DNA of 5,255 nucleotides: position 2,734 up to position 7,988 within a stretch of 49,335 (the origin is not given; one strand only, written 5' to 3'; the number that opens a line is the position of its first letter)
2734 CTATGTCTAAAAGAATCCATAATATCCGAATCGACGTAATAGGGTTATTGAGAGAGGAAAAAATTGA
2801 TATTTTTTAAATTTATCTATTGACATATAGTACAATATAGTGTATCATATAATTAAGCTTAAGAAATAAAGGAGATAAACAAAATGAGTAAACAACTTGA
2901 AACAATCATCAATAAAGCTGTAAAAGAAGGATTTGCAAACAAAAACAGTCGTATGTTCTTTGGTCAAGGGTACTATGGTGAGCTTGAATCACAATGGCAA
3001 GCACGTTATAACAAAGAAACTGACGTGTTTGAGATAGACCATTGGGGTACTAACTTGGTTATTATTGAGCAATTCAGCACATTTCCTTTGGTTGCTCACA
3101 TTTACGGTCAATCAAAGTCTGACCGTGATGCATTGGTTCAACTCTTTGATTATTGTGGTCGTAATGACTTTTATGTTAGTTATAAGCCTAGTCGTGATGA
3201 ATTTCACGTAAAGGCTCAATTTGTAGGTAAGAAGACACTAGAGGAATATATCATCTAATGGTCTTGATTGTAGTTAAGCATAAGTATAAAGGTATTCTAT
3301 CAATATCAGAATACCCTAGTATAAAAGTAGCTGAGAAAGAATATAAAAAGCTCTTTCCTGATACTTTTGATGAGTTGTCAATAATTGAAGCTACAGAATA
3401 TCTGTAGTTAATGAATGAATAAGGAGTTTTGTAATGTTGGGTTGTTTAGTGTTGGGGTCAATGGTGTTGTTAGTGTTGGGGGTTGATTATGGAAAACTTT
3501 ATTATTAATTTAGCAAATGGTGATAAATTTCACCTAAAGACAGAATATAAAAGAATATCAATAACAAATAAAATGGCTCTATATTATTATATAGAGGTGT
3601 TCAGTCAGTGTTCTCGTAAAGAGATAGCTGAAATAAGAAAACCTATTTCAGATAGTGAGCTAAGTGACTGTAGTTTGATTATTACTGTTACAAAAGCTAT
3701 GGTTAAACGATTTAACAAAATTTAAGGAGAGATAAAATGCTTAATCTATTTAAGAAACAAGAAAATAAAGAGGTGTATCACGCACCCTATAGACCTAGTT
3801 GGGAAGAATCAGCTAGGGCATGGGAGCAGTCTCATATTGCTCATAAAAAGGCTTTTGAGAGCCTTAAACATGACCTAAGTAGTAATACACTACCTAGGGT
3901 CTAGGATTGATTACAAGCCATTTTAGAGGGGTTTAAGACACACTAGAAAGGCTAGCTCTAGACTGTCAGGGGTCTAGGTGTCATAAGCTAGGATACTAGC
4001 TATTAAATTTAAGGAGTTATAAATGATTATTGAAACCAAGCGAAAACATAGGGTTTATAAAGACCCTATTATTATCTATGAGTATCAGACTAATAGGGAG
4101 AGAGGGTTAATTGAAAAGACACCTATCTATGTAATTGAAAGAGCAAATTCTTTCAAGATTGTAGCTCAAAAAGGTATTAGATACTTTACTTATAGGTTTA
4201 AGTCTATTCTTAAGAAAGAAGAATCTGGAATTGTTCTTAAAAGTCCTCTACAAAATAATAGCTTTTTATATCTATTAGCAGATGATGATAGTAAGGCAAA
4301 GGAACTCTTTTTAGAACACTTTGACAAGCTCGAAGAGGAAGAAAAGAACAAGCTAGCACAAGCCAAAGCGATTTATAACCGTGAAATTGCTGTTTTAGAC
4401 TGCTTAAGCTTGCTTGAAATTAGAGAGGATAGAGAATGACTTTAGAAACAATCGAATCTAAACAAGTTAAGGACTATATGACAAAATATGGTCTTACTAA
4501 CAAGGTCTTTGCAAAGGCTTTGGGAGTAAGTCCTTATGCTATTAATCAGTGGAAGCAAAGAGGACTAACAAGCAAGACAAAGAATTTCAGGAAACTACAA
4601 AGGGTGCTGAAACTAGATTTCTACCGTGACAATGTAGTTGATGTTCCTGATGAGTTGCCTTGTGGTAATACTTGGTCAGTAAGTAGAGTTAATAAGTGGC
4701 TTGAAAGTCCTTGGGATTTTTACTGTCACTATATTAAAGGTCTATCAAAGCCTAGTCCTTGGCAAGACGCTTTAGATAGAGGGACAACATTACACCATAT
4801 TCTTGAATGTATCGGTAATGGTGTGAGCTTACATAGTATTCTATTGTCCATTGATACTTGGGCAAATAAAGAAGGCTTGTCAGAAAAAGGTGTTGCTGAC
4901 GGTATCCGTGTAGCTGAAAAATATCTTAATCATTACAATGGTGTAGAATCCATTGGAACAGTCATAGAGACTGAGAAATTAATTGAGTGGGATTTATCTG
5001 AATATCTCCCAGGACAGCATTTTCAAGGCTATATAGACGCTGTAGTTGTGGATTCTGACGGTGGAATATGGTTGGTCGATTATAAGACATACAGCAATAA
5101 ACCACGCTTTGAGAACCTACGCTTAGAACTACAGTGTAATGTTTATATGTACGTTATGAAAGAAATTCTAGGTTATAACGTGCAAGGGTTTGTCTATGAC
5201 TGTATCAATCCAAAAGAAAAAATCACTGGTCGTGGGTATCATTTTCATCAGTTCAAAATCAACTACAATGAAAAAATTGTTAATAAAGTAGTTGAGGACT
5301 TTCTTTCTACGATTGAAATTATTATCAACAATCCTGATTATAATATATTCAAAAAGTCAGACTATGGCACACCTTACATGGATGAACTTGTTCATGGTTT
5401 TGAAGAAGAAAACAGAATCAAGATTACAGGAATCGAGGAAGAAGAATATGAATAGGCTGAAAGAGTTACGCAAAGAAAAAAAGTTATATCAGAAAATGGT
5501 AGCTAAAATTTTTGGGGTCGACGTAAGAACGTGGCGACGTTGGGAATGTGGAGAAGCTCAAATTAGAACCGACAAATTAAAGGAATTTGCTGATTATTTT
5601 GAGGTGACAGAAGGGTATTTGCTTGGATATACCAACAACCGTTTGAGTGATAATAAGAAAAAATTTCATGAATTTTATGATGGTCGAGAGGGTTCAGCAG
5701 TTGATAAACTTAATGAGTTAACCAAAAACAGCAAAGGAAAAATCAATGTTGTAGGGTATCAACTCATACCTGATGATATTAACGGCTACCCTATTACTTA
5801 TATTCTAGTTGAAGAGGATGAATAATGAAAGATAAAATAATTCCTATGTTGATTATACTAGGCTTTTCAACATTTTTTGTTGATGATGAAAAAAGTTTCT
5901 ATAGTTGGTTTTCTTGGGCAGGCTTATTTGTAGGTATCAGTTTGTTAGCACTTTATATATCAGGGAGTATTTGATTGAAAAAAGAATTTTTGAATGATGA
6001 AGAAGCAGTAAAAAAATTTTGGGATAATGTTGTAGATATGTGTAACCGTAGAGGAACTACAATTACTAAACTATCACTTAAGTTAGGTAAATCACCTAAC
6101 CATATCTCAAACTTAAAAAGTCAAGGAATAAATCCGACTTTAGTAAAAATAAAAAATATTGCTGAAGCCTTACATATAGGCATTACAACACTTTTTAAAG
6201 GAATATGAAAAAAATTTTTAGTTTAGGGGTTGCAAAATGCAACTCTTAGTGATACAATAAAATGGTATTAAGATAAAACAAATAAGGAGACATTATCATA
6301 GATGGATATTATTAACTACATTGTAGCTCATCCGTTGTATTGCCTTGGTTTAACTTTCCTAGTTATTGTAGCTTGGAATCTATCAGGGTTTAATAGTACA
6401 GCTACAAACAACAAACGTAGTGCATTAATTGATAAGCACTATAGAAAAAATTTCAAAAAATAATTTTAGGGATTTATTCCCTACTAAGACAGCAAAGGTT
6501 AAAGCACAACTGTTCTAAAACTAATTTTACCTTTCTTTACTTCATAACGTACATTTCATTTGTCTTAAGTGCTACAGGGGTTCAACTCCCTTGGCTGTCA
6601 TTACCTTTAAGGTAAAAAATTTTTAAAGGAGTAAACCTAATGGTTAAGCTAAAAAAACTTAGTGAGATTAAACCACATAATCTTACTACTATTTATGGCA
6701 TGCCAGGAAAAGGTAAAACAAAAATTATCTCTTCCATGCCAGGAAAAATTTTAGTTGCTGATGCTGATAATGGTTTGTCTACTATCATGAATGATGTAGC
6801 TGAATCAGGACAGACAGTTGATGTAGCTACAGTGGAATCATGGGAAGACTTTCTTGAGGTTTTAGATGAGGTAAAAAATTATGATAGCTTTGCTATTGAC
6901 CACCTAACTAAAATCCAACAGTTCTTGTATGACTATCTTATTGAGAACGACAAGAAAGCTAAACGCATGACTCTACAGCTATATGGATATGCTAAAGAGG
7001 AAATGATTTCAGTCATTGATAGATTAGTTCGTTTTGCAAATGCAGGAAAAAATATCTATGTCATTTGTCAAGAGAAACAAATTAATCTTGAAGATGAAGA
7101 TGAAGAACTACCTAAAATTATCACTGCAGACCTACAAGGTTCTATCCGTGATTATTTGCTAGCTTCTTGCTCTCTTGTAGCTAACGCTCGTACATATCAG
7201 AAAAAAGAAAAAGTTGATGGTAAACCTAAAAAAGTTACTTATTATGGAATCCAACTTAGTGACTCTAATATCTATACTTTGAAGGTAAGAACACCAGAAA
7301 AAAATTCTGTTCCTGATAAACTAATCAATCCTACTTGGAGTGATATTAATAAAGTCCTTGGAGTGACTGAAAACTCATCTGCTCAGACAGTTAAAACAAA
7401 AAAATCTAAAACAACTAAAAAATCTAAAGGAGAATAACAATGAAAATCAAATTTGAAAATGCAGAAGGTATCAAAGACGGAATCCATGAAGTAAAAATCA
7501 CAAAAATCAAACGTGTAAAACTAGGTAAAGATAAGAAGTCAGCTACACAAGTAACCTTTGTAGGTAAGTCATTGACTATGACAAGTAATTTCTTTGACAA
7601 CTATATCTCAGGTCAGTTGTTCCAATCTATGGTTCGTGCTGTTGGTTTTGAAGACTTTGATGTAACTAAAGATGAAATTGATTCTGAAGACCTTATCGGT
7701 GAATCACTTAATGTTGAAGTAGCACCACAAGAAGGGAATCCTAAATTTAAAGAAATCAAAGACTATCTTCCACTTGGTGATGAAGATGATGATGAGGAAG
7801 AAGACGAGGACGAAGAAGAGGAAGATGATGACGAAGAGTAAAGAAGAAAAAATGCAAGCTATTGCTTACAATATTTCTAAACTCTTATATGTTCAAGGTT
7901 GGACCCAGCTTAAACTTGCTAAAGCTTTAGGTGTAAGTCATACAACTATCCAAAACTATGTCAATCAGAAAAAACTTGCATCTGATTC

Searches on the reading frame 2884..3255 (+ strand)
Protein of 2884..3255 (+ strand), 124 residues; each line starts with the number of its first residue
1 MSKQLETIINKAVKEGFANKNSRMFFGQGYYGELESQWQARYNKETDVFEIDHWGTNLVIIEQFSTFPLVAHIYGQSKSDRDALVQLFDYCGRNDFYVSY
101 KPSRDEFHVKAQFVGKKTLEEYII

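Call 14: search_protein_families(library=pfam, proteins=[window:2884-3255:+], max_evalue=0.01)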
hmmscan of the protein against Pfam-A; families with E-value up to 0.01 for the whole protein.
window:2884-3255:+ (124 aa): 0 families

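Call 15: search_protein_families(library=phrogs, proteins=[window:2884-3255:+], max_evalue=0.001)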
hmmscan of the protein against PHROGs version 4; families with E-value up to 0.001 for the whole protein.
window:2884-3255:+ (124 aa): 1 family
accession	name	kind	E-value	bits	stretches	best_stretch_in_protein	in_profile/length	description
phrog_3276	-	unknown function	2.6e-12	47.7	1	1-109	3-105/107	-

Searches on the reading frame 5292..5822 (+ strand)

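Call 15: search_protein_families(library=phrogs, proteins=[window:5292-5822:+], max_evalue=0.001)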
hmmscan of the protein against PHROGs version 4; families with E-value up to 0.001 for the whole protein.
window:5292-5822:+ (177 aa): 14 families
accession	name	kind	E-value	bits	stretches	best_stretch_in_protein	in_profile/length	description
phrog_8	-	transcription regulation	4.3e-18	66.9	1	20-144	44-150/346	transcriptional regulator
phrog_4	-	transcription regulation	5.5e-13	49.7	1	18-155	98-218/400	transcriptional repressor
phrog_3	-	transcription regulation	5.2e-12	47.2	1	38-124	73-161/430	transcriptional repressor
phrog_1994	-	DNA, RNA and nucleotide metabolism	4.8e-11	43.9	1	53-130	1-79/170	DNA binding protein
phrog_2967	-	transcription regulation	3.2e-10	40.9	1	48-129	7-87/225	transcriptional regulator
phrog_7950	-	transcription regulation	1.8e-06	28.9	1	54-90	10-46/68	transcriptional repressor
phrog_2625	-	unknown function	2.7e-06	28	1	123-176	2-55/56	-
phrog_2328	-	transcription regulation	1.1e-05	26.3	1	49-105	13-69/128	transcriptional repressor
phrog_5119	-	unknown function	1.6e-05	25.7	1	52-92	54-94/152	-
phrog_4836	-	transcription regulation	1.7e-05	25.5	1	40-90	62-114/194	CII-like regulator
phrog_5823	-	transcription regulation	2e-05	25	1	54-122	9-78/404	transcriptional regulator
phrog_147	-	transcription regulation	3.8e-05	25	1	52-101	5-57/100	transcriptional regulator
phrog_2104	-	unknown function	4.2e-05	24.7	1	37-88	26-76/103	-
phrog_2439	-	transcription regulation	0.00019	21.4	1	49-118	5-74/367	transcriptional regulator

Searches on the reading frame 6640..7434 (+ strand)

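Call 14: search_protein_families(library=pfam, proteins=[window:6640-7434:+], max_evalue=0.01)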
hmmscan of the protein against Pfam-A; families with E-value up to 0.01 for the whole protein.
window:6640-7434:+ (265 aa): 1 family
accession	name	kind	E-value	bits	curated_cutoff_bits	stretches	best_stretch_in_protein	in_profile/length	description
PF13479.12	AAA_24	-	5e-18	66.1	27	1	17-199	6-176/195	AAA domain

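Call 15: search_protein_families(library=phrogs, proteins=[window:6640-7434:+], max_evalue=0.001)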
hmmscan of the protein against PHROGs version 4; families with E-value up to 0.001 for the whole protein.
window:6640-7434:+ (265 aa): 1 family
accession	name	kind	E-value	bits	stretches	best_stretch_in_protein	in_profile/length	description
phrog_124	-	DNA, RNA and nucleotide metabolism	3e-32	113.5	1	6-260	36-276/382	Sak4-like ssDNA annealing protein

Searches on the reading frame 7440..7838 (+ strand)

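Call 14: search_protein_families(library=pfam, proteins=[window:7440-7838:+], max_evalue=0.01)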
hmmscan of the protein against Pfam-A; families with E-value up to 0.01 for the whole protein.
window:7440-7838:+ (133 aa): 0 families

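Call 15: search_protein_families(library=phrogs, proteins=[window:7440-7838:+], max_evalue=0.001)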
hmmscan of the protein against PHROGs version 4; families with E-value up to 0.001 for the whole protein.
window:7440-7838:+ (133 aa): 2 families
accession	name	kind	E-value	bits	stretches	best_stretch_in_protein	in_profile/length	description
phrog_3724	-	unknown function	7.2e-07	29.8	1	7-133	22-155/285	-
phrog_14876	-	DNA, RNA and nucleotide metabolism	5.7e-05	24.2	1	21-132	43-160/183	DNA polymerase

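Call 71: search_protein_families(library=ncbifam, proteins=[window:7440-7838:+], max_evalue=0.01)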
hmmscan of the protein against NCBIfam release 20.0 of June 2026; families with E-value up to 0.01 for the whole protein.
window:7440-7838:+ (133 aa): 0 families
